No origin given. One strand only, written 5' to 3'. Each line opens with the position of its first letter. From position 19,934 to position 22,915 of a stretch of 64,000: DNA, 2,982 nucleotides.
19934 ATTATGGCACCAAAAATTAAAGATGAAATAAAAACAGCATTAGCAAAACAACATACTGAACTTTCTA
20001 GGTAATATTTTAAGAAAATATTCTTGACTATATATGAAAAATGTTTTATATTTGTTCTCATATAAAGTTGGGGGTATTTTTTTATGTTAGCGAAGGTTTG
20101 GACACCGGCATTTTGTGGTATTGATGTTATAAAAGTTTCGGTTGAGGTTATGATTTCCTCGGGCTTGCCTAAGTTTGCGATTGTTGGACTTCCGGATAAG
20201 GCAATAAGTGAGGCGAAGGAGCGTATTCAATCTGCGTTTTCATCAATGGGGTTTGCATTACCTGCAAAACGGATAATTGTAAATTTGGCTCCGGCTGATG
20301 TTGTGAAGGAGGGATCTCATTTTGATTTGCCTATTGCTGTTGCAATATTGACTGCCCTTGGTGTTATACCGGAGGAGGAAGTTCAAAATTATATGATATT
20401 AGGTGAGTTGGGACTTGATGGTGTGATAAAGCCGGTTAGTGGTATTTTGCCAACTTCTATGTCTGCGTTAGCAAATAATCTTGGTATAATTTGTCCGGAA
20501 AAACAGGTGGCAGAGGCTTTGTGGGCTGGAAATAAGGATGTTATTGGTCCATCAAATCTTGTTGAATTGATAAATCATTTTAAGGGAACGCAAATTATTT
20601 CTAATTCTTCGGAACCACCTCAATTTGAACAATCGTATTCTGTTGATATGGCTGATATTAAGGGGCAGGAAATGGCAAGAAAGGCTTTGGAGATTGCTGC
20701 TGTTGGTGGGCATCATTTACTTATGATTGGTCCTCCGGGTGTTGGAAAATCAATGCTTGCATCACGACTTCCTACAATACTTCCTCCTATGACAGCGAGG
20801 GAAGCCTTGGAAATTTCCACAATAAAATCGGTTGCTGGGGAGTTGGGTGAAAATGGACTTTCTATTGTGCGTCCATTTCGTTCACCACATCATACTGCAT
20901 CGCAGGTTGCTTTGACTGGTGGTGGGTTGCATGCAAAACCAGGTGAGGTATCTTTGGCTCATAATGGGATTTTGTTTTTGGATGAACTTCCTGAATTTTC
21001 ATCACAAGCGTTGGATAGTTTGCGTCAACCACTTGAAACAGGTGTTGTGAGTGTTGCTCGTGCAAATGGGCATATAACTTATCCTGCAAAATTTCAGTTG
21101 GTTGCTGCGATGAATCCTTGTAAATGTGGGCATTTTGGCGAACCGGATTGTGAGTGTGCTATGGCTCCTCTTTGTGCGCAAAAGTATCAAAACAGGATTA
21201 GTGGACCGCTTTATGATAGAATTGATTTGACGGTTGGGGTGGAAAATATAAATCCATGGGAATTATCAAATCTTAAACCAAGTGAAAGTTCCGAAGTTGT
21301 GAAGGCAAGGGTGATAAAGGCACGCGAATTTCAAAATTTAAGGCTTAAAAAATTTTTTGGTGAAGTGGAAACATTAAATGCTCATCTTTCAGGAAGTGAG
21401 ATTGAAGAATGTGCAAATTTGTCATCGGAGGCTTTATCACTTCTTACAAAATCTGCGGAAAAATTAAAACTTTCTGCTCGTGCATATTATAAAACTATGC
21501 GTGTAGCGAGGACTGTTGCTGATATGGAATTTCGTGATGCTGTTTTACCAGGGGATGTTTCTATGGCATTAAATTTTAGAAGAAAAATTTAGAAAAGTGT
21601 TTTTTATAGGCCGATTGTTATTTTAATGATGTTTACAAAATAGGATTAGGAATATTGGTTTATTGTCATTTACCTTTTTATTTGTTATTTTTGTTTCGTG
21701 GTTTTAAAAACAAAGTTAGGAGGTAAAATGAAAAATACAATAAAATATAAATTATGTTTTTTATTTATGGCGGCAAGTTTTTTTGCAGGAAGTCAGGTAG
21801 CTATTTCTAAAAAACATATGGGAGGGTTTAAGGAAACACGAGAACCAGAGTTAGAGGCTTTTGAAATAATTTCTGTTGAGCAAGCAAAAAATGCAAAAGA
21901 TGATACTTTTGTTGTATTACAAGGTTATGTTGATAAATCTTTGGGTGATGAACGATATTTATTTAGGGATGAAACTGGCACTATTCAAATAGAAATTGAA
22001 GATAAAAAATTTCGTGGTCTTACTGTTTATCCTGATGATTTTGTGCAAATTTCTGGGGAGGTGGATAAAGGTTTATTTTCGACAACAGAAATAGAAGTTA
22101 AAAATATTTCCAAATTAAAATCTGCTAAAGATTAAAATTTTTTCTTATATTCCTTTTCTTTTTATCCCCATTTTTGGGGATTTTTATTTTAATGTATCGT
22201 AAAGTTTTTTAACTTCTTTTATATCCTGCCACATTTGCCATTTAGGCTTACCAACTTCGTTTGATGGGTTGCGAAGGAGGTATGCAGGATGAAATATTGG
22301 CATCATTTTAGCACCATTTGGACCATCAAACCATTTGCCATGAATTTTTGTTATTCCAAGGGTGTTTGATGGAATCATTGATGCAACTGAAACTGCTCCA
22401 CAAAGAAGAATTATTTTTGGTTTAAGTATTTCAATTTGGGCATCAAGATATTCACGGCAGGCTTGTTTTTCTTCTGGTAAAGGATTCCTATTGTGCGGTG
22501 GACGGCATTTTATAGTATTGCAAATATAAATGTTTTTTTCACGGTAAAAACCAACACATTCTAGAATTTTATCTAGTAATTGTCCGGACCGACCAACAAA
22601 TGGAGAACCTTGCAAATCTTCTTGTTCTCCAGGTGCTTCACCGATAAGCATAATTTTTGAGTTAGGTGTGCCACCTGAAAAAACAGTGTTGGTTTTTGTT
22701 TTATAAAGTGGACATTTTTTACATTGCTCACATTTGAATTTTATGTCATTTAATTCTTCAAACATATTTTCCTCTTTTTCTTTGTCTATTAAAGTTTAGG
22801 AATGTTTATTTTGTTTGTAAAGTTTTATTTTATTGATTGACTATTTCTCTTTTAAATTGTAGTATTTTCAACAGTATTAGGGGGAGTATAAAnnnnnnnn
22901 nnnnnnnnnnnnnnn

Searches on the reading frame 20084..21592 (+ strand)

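Call 47: search_protein_families(library=pfam, proteins=[window:20084-21592:+], max_evalue=0.00001)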
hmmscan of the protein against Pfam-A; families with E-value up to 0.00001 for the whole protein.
window:20084-21592:+ (502 aa): 6 families
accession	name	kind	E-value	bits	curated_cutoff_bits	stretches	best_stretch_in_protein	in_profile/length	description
PF01078.27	Mg_chelatase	-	2e-92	308.7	20.3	1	188-390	1-203/207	Magnesium chelatase, subunit ChlI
PF13541.12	ChlI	-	4.1e-41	140.1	27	1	20-140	1-120/121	Subunit ChlI of Mg-chelatase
PF13335.12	Mg_chelatase_C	-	3.4e-24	85.7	26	1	401-499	2-94/94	Magnesium chelatase, subunit ChlI C-terminal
PF07728.20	AAA_5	-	5.8e-10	39.8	22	0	293-347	66-125/139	AAA domain (dynein-related subfamily)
PF00493.29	MCM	-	2.9e-09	36.8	23.3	1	282-351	110-178/224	MCM P-loop domain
PF00158.32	Sigma54_activat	-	4.2e-06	27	20.2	0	200-344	13-142/168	Sigma-54 interaction domain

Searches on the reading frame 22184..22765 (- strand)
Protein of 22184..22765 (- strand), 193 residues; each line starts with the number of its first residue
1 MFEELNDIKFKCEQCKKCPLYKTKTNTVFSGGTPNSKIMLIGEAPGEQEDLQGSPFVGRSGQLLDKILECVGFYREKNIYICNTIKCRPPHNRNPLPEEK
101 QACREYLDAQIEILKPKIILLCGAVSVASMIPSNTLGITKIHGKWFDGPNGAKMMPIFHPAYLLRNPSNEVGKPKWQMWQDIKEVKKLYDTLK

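Call 5: search_protein_families(library=pfam, proteins=[window:22184-22765:-], max_evalue=0.01)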
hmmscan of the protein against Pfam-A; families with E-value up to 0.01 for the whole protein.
window:22184-22765:- (193 aa): 1 family
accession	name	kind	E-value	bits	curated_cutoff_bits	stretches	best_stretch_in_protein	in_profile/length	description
PF03167.25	UDG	-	7.9e-37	126.9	24.3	1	32-183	4-141/141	Uracil DNA glycosylase superfamily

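Call 6: search_protein_families(library=ncbifam, proteins=[window:22184-22765:-], max_evalue=0.01)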
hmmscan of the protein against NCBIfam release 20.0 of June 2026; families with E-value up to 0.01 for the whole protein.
window:22184-22765:- (193 aa): 3 families
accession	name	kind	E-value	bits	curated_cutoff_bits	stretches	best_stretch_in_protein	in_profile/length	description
TIGR00758.1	UDG_fam4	subfamily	3.1e-58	196.3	125.3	1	15-188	1-170/173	uracil-DNA glycosylase, family 4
NF040953.1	Arch_udg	equivalog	5.8e-54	182.4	250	1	6-168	2-170/184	type-4 uracil-DNA glycosylase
TIGR03914.1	UDG_fam_dom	hypoth_equivalog_domain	4.4e-39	134.4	189.95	1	4-176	44-221/231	UdgX family uracil-DNA binding protein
